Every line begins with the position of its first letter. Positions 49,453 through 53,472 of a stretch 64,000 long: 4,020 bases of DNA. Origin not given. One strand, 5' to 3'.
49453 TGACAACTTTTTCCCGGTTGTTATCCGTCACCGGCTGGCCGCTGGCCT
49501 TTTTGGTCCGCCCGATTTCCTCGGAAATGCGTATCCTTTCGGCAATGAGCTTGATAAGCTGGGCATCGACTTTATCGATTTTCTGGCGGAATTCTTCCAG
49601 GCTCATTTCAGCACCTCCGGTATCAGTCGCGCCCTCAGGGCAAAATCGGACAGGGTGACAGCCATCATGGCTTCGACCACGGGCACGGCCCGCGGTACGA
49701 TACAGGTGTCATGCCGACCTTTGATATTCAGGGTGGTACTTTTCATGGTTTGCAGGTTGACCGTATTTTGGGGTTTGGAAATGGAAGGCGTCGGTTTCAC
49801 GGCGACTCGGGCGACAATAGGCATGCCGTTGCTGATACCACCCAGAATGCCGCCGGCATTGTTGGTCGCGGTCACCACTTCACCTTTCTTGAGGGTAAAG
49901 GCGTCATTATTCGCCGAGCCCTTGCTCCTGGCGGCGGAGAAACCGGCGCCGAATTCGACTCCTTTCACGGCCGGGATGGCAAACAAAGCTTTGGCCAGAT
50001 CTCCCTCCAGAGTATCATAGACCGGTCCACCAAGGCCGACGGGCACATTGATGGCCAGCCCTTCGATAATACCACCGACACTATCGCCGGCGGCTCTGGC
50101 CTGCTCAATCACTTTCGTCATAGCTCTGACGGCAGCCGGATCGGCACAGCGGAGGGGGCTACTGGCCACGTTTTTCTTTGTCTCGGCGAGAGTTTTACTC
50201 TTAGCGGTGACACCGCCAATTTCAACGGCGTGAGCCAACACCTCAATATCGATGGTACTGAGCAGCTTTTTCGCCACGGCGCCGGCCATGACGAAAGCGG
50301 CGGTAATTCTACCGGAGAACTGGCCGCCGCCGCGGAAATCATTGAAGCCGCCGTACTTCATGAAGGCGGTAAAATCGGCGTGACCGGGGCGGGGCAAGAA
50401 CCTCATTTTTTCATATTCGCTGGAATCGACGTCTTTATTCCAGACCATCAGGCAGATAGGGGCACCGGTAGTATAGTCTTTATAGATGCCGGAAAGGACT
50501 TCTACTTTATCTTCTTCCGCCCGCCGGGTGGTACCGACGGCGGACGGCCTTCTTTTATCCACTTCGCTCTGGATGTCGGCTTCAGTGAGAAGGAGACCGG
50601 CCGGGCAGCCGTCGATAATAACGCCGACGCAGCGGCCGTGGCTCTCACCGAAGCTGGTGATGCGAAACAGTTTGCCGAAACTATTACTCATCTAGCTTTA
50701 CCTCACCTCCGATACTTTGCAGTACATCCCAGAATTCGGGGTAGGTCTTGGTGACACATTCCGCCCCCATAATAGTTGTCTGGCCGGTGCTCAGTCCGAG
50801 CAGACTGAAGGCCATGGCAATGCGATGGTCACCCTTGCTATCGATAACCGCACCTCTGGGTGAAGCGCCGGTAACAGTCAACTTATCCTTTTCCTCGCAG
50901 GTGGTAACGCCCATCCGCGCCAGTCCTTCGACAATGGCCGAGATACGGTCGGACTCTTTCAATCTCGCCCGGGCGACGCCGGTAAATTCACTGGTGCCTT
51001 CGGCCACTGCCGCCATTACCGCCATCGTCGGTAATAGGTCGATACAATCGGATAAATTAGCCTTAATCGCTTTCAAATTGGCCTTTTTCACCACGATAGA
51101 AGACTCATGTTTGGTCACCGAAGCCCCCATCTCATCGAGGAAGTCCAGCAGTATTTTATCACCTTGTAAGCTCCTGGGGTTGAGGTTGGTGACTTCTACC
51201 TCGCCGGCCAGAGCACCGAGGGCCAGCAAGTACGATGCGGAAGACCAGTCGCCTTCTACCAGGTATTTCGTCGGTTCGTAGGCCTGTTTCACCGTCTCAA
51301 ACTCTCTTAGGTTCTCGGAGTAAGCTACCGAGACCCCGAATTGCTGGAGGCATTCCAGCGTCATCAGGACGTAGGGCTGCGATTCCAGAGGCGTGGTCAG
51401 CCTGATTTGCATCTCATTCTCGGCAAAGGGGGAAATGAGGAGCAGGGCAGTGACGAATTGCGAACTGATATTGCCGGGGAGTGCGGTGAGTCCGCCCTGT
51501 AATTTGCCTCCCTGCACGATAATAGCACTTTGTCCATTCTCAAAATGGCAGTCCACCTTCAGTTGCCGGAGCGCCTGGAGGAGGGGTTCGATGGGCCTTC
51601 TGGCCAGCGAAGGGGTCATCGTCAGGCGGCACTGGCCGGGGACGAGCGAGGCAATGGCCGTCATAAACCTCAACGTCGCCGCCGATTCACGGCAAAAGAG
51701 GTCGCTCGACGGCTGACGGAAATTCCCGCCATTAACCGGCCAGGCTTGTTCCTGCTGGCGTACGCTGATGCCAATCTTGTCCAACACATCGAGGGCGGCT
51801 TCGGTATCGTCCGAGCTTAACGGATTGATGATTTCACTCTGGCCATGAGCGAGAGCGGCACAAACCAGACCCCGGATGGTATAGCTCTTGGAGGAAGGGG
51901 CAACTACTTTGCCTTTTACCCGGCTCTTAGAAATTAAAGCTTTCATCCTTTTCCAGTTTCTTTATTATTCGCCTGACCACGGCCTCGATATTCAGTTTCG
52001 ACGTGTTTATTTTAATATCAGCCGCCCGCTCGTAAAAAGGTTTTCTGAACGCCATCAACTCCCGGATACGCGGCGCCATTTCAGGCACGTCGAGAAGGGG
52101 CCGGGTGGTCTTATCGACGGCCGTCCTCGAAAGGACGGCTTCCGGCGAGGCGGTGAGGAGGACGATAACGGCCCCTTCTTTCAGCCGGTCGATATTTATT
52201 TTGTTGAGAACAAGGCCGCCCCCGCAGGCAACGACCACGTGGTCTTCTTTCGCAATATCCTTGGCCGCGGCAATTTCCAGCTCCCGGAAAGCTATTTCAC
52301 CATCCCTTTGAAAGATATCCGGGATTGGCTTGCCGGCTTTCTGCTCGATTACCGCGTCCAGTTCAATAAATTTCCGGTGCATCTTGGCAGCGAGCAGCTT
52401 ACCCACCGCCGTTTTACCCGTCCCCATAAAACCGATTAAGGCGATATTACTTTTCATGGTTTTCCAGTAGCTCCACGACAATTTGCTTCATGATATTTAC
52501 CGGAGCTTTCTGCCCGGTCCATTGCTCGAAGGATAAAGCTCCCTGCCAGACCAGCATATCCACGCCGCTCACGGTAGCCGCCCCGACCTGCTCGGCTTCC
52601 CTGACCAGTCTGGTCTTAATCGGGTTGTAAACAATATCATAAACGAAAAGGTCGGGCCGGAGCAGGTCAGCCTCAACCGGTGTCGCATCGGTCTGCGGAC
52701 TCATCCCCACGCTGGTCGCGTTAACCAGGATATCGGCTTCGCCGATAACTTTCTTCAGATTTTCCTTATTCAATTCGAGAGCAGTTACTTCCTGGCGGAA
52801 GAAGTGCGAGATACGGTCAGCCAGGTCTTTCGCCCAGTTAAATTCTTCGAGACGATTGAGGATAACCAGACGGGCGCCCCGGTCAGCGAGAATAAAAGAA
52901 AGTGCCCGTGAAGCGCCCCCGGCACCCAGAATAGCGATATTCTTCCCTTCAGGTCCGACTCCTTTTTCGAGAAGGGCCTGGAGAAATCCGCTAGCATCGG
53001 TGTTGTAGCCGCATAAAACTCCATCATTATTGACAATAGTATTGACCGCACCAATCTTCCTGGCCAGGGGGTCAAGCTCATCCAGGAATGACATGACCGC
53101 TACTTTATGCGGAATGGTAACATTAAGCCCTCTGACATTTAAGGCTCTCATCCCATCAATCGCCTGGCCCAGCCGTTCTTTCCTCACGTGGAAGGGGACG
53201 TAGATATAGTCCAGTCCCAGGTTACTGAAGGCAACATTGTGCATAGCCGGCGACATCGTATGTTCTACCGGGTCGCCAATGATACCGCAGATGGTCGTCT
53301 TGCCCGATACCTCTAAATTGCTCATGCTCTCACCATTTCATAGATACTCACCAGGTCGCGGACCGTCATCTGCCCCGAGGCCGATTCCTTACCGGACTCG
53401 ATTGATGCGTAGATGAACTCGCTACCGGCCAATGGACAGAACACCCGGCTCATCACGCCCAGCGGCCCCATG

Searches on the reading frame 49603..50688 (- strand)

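Call 45: search_protein_families(library=pfam, proteins=[window:49603-50688:-], max_evalue=0.00001)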
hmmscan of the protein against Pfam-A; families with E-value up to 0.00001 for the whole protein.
window:49603-50688:- (361 aa): 1 family
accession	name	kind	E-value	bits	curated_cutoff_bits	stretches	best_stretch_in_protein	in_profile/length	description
PF01264.26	Chorismate_synt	-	2.6e-136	454.1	27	1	8-351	1-327/327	Chorismate synthase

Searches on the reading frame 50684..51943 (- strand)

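Call 45: search_protein_families(library=pfam, proteins=[window:50684-51943:-], max_evalue=0.00001)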
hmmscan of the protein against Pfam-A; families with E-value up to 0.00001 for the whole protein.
window:50684-51943:- (419 aa): 1 family
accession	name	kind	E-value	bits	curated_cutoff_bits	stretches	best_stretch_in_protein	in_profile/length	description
PF00275.25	EPSP_synthase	-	7.8e-104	348.1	22.8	1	6-408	4-417/417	EPSP synthase (3-phosphoshikimate 1-carboxyvinyltransferase)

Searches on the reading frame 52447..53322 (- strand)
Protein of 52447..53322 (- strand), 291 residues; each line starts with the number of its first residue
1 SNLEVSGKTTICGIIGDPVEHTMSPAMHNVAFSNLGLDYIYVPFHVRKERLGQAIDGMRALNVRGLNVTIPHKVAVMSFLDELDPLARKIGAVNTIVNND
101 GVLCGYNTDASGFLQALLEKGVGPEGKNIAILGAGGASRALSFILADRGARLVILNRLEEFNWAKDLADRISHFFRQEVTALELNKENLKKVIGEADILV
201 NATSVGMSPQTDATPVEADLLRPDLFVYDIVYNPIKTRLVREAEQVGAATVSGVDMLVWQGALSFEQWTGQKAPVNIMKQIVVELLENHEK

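Call 45: search_protein_families(library=pfam, proteins=[window:52447-53322:-], max_evalue=0.00001)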
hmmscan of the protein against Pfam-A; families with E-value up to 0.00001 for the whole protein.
window:52447-53322:- (291 aa): 3 families
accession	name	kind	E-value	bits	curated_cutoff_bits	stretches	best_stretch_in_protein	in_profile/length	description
PF08501.16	Shikimate_dh_N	-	5.7e-32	110.3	27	1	14-96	1-83/83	Shikimate dehydrogenase substrate binding domain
PF18317.6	SDH_C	-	4.4e-14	52.3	25.8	1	253-282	1-30/31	Shikimate 5'-dehydrogenase C-terminal domain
PF01488.26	Shikimate_DH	-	8.7e-06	26.3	24.3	0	125-204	11-84/138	Shikimate / quinate 5-dehydrogenase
